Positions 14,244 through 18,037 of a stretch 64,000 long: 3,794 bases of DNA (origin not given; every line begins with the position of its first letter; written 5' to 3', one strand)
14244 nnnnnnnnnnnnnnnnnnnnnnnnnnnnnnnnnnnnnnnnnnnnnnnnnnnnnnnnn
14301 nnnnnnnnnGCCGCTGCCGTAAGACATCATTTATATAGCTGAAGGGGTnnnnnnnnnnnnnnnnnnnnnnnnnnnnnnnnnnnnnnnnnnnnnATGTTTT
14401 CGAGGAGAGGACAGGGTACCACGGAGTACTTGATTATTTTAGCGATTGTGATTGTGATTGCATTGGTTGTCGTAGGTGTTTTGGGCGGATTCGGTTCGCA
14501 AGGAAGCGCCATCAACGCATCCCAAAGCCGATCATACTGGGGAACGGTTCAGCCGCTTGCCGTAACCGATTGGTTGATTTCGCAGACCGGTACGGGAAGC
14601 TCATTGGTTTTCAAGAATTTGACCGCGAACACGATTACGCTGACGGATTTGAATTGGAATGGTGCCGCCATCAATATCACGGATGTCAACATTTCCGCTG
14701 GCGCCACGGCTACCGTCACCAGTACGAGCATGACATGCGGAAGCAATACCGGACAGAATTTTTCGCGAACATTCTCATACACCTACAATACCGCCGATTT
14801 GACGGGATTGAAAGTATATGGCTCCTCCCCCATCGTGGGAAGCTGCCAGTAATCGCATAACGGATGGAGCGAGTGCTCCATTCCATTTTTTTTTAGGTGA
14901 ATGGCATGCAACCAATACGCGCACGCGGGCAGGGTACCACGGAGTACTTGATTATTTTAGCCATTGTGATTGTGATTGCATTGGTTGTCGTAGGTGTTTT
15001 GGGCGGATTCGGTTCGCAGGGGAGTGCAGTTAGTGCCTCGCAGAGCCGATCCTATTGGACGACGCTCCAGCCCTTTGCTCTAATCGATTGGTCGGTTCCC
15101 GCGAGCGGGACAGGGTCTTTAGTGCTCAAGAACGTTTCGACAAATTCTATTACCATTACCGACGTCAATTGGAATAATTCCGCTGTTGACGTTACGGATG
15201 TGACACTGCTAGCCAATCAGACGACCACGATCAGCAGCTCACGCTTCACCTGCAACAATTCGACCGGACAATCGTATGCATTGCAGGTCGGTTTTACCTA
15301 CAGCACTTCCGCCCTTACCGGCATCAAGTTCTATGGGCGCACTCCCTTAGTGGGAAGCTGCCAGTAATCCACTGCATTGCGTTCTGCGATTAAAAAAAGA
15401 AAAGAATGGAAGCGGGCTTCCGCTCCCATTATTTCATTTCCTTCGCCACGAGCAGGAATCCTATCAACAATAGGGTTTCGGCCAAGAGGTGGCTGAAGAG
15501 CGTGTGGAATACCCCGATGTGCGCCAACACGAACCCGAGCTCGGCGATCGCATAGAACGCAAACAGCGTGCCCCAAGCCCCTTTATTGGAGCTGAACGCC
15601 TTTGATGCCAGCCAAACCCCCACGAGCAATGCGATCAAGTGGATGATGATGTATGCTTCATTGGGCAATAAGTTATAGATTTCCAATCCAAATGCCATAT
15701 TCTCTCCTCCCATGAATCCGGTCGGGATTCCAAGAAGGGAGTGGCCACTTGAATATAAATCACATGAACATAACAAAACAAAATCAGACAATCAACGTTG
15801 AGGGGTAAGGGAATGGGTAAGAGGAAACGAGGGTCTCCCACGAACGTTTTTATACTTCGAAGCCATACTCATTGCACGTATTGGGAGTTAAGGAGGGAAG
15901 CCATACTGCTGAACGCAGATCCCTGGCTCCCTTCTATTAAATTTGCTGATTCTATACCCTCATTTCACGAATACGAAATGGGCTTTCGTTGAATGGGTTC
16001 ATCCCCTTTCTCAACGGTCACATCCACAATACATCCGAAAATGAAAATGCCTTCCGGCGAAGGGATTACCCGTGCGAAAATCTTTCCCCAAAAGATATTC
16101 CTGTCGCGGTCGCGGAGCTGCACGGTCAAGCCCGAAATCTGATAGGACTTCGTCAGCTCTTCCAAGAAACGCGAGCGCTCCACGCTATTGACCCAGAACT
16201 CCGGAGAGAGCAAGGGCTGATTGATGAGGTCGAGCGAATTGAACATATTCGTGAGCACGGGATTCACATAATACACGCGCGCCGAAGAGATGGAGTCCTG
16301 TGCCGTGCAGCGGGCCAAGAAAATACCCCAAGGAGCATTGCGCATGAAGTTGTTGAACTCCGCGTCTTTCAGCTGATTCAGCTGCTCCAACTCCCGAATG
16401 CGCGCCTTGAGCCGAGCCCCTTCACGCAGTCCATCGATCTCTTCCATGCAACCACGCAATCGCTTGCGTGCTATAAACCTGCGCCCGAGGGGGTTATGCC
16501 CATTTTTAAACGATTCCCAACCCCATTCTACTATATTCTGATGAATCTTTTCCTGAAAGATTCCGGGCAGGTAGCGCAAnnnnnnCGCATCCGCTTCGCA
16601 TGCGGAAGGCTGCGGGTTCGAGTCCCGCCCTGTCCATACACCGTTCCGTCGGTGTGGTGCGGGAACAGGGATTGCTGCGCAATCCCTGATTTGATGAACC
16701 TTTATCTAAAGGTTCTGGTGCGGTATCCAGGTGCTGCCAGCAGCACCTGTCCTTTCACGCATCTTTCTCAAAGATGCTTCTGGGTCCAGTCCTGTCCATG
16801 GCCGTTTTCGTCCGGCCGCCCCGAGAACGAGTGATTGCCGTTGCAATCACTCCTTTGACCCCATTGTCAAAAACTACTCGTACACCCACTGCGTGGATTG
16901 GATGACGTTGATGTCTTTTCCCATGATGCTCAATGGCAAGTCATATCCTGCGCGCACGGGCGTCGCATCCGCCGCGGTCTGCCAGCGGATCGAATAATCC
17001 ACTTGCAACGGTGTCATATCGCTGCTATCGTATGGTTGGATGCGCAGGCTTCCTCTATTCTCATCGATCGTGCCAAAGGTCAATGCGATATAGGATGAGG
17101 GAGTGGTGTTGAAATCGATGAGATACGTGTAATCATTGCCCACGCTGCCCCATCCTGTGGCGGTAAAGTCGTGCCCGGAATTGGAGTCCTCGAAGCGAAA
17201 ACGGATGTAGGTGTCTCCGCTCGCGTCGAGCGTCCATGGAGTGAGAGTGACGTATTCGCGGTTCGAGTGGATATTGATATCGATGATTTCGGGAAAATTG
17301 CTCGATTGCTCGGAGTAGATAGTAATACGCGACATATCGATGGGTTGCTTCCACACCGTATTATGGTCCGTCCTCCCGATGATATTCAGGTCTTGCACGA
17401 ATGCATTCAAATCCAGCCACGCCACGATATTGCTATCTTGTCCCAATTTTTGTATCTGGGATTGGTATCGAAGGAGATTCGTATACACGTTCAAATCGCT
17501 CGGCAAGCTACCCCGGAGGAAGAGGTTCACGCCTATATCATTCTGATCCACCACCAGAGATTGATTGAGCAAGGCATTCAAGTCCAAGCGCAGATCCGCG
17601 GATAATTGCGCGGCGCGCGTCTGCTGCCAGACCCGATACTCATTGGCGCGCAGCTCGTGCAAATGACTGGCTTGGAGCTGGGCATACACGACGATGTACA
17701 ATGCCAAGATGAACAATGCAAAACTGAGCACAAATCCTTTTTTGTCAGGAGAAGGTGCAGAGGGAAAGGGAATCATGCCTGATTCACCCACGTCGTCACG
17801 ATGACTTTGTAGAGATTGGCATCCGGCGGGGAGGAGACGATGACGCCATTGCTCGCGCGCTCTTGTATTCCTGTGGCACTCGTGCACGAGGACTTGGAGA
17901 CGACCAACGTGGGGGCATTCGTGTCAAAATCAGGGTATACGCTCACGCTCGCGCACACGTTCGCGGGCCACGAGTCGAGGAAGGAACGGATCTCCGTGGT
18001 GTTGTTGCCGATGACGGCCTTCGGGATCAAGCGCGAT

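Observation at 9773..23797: Large archaeal type IV pilus (adhesion-pilus-like, non-archaellum) locus with nine pilin-like genes and no prepilin peptidase in the window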

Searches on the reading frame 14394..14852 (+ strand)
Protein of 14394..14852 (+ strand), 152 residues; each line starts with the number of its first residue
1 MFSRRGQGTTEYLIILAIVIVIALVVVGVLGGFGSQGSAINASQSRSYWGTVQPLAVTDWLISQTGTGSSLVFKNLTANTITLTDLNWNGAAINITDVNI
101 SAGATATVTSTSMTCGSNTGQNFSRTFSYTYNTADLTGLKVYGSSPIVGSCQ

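Call 3: search_protein_families(library=pfam, max_evalue=0.1, proteins=[window:14394-14852:+])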
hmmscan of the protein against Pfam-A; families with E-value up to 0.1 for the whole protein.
window:14394-14852:+ (152 aa): 3 families
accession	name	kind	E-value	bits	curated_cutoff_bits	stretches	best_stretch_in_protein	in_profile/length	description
PF04021.17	Class_IIIsignal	-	4.3e-05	23.8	23.7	1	4-27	1-24/27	Class III signal peptide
PF05423.18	Mycobact_memb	-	0.003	17.9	21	1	13-115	8-111/139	Mycobacterium membrane protein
PF14221.11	DUF4330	-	0.0058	17.2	27.6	1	16-99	19-108/167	Domain of unknown function (DUF4330)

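Call 30: search_protein_families(library=ncbifam, max_evalue=0.01, proteins=[window:14394-14852:+])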
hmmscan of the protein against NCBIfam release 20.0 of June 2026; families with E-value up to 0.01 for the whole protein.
window:14394-14852:+ (152 aa): 0 families

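Call 38: search_solved_structures(query=window:14394-14852:+, max_evalue=1)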
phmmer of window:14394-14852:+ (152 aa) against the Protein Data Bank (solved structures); distinct sequences matched with E-value up to 1: 3.
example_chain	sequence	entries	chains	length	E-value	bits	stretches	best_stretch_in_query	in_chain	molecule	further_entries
8gra_I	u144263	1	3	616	0.12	15.7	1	64-126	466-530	Type VI secretion system spike protein VgrG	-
5t1p_A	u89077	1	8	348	0.2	15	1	45-119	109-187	ABC transporter, periplasmic substrate-binding protein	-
8q30_A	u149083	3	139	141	0.3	14.4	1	13-131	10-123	DUF4352 domain-containing protein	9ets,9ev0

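Call 43: find_homologous_proteins(query=window:14394-14852:+, max_evalue=0.001)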
Query window:14394-14852:+ (152 aa): 137 proteins with E <= 0.001 among 297 candidates; the best 120 are listed.
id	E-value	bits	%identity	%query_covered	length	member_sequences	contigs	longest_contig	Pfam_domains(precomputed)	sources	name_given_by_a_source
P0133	1.2e-87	309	99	100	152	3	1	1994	-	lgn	-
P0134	7.0e-76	271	85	100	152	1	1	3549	-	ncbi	-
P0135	7.2e-75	268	82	100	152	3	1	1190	-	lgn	-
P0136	1.2e-73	264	80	100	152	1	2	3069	-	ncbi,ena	-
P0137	1.3e-70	254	78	100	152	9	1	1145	-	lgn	-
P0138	3.3e-69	249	78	100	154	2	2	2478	-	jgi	jgi:uncharacterized protein (UPF0333 family)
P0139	2.5e-57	211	68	97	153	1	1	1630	-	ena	-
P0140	7.3e-54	200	67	99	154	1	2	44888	-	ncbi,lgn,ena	-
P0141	2.3e-53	198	63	97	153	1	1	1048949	-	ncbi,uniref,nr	ncbi:MAG: hypothetical protein IPJ89_03135 [Candidatus Iainarchaeum archaeon]|uniref:Class III signa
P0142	1.4e-52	195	65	100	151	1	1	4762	PF04021.18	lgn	-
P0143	9.3e-52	193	64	100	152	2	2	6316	-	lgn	-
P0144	4.1e-51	191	63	100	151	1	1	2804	-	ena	-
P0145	5.1e-51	190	66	97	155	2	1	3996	-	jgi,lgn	jgi:hypothetical protein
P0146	2.0e-50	188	63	100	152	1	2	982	-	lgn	-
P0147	2.5e-50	188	64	99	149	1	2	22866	-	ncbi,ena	ncbi:MAG: hypothetical protein AABX02_00230 [archaeon]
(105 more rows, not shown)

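Call 55: predict_structure(alignment_id=A2)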
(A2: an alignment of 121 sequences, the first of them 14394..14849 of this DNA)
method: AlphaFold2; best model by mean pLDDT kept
length: 152 residues; sequences in the alignment: 121
mean_pLDDT: 87.7   pTM: 0.67
mean pLDDT of the five models: 87.7, 86.4, 85.8, 85.5, 85.3
residues with pLDDT >= 90: 107; 70-90: 23; 50-70: 18; < 50: 4
segments of 3 or more residues with pLDDT < 50: 34-36
pLDDT, mean of each block of 10 residues (from residue 1): 58 85 77 56 93 96 93 96 96 94 96 92 94 95 93 91
secondary structure, 60 per line:
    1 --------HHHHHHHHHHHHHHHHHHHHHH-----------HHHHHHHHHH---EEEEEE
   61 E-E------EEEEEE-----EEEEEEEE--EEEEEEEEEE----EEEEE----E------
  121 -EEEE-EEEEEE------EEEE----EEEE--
elements in order: H9-30 H42-51 E55-61 E70-75 E81-88 E91-100 E105-109 E122-125 E127-132 E139-142 E147-150

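Call 58: fold_search(model_id=the predicted structure, library=pdb)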
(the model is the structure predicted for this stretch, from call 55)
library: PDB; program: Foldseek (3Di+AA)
matches with E <= 10: 1312; with E <= 0.001: 3
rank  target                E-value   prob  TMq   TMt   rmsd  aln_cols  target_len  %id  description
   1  8q30_0                1.1e-04  1.00  0.38  0.40  14.9       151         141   23  Sulfolobus acidocaldarius AAP filament. (released 2024-03-06)
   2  6nav_A                6.3e-04  1.00  0.36  0.40  15.3       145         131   24  Cryo-EM reconstruction of Sulfolobus islandicus LAL14/1 Pilus (released 2019-05-08)
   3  8fk7_A                6.3e-04  1.00  0.37  0.41  15.8       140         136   17  Structure of the Pyrobaculum calidifontis flagellar-like archaeal type IV pilus (released 2023-06-28)
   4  8rjc_5                1.9e-03  1.00  0.42  0.37   4.6       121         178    9  Structure of the rabbit 80S ribosome stalled on a 2-TMD rhodopsin intermediate in complex with Sec61-TRAP, open confor (released 2024-01-24)
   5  8tib_A                2.7e-03  1.00  0.36  0.41  16.7       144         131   22  Cryo-EM of tri-pilus from S. islandicus REY15A (released 2024-01-10)
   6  8b6l_E                3.4e-03  1.00  0.34  0.34   6.0       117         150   14  Subtomogram average of the human Sec61-TRAP-OSTA-translocon (released 2022-12-07)
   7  6w8x_A                5.3e-03  1.00  0.38  0.43  15.4       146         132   23  Cryo-EM of the S. solfataricus pilus (released 2020-07-08)
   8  6w8u_A                5.9e-03  0.99  0.35  0.37  15.7       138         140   21  Cryo-EM of the Pyrobaculum arsenaticum pilus (released 2020-07-08)
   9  8b5l_q                6.6e-03  1.00  0.34  0.34   6.3       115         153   12  Cryo-EM structure of ribosome-Sec61-TRAP (TRanslocon Associated Protein) translocon complex (released 2023-03-01)
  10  8btk_TA               7.0e-03  1.00  0.36  0.33   5.5       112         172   10  Structure of the TRAP complex with the Sec translocon and a translating ribosome (released 2023-05-24)
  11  9leg_B                7.4e-03  0.99  0.42  0.19  17.8       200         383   12  AMO complex (released 2026-02-04)
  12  9pxf_A                7.8e-03  0.99  0.42  0.19  17.9       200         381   12  Ammonia monooxygenase in native membranes from N. briensis (released 2026-01-28)
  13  9n9j_5                9.3e-03  1.00  0.43  0.46   4.6       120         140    9  Structure of a GRP94 folding intermediate engaged with a CCDC134- and FKBP11-bound secretory translocon (released 2025-11-19)
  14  3zk0                  1.0e-02  1.00  0.36  0.45   9.0       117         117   12  The crystal structure of a Cu(I) metallochaperone from Streptomyces lividans in its apo form (released 2014-01-29)
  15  3zja                  1.3e-02  1.00  0.38  0.48   7.6       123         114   12  The crystal structure of a Cu(I) metallochaperone from Streptomyces lividans (released 2014-01-29)
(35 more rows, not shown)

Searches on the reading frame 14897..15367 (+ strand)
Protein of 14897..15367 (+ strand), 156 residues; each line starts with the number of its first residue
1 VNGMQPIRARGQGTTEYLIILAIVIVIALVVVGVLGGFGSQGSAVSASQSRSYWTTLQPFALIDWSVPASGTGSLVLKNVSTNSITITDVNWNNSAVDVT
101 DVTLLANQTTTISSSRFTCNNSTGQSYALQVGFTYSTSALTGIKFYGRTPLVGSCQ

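Call 3: search_protein_families(library=pfam, max_evalue=0.1, proteins=[window:14897-15367:+])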
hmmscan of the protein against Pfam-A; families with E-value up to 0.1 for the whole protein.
window:14897-15367:+ (156 aa): 2 families
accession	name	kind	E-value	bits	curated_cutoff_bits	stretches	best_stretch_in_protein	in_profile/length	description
PF04021.17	Class_IIIsignal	-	0.0006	20.1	23.7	1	10-32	2-24/27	Class III signal peptide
PF14221.11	DUF4330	-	0.026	15.1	27.6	1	21-110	19-103/167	Domain of unknown function (DUF4330)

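Call 30: search_protein_families(library=ncbifam, max_evalue=0.01, proteins=[window:14897-15367:+])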
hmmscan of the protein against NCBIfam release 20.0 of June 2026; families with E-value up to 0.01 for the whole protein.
window:14897-15367:+ (156 aa): 0 families

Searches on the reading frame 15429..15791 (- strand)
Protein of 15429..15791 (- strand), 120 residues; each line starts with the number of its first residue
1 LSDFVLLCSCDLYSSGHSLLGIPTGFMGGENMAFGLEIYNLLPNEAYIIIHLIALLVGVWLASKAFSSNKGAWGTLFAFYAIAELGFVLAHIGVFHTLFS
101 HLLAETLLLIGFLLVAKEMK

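Call 3: search_protein_families(library=pfam, max_evalue=0.1, proteins=[window:15429-15791:-])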
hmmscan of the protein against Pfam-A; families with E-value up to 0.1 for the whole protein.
window:15429-15791:- (120 aa): 1 family
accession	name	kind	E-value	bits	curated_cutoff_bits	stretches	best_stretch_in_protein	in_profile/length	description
PF04955.18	HupE_UreJ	-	0.02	14.9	23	1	51-117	35-99/179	HupE / UreJ protein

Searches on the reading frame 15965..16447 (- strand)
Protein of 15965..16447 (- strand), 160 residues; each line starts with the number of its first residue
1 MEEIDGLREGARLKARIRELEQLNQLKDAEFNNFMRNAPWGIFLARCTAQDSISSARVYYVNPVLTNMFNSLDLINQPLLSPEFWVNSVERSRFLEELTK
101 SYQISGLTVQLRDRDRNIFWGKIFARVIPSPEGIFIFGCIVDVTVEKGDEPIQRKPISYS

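Call 94: search_solved_structures(query=window:15965-16447:-, max_evalue=1)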
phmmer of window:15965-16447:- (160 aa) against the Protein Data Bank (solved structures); distinct sequences matched with E-value up to 1: 0.

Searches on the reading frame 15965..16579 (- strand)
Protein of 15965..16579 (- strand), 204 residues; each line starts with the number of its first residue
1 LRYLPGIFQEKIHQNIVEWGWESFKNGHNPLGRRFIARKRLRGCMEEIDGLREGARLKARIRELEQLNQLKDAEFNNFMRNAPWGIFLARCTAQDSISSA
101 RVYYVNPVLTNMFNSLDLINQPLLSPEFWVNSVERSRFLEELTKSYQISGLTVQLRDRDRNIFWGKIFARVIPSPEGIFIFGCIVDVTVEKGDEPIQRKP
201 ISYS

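Call 3: search_protein_families(library=pfam, max_evalue=0.1, proteins=[window:15965-16579:-])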
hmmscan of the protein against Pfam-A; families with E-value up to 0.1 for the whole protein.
window:15965-16579:- (204 aa): 1 family
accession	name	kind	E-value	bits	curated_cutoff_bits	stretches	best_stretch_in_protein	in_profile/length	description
PF13426.13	PAS_9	-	0.00018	22.1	27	1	101-188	12-102/103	PAS domain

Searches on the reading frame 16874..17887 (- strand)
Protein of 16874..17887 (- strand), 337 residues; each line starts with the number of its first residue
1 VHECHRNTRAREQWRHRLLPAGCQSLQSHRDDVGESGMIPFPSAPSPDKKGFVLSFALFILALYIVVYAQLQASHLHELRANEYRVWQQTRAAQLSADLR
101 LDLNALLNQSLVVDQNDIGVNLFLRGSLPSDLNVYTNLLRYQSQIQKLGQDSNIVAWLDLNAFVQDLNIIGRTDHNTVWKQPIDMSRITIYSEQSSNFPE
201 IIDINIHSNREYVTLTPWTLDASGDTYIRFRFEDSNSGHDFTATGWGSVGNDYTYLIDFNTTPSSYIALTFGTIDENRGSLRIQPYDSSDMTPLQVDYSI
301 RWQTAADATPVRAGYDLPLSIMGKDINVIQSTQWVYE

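Call 4: search_protein_families(library=pfam, max_evalue=0.1, proteins=[window:16874-17887:-])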
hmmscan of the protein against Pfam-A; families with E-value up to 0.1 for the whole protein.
window:16874-17887:- (337 aa): 0 families

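Call 30: search_protein_families(library=ncbifam, max_evalue=0.01, proteins=[window:16874-17776:-])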
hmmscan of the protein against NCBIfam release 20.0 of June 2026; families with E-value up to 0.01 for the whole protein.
window:16874-17776:- (300 aa): 0 families

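Call 76: search_protein_representatives(protein=window:16874-17776:-)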
Query: 300 residues. Proteins with E-value up to 0.001 (for the whole library): 28; up to 1e-10: 11; up to 1e-30: 8. The best 28 are listed.
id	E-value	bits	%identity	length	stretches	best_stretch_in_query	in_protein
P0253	1.4e-100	352.9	59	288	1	12-300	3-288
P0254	2.6e-65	237.2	40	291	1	13-300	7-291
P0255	4.1e-53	197.1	39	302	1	12-298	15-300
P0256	1.1e-49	185.9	36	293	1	11-298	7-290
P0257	1.8e-47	178.6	36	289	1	12-299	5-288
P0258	3.7e-46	174.3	39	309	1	10-299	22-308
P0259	7.3e-43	163.5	35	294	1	12-298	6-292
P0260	5.9e-39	150.7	32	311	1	12-299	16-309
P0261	4.9e-30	121.4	31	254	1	45-298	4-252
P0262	8.5e-16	74.7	26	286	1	13-290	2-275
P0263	1.8e-12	63.7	26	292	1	13-243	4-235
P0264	1.6e-10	57.4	24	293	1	12-291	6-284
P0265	2.2e-10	56.9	24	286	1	12-248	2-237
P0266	4.4e-10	55.9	24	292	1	10-291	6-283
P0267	1.2e-08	51.2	26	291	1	12-289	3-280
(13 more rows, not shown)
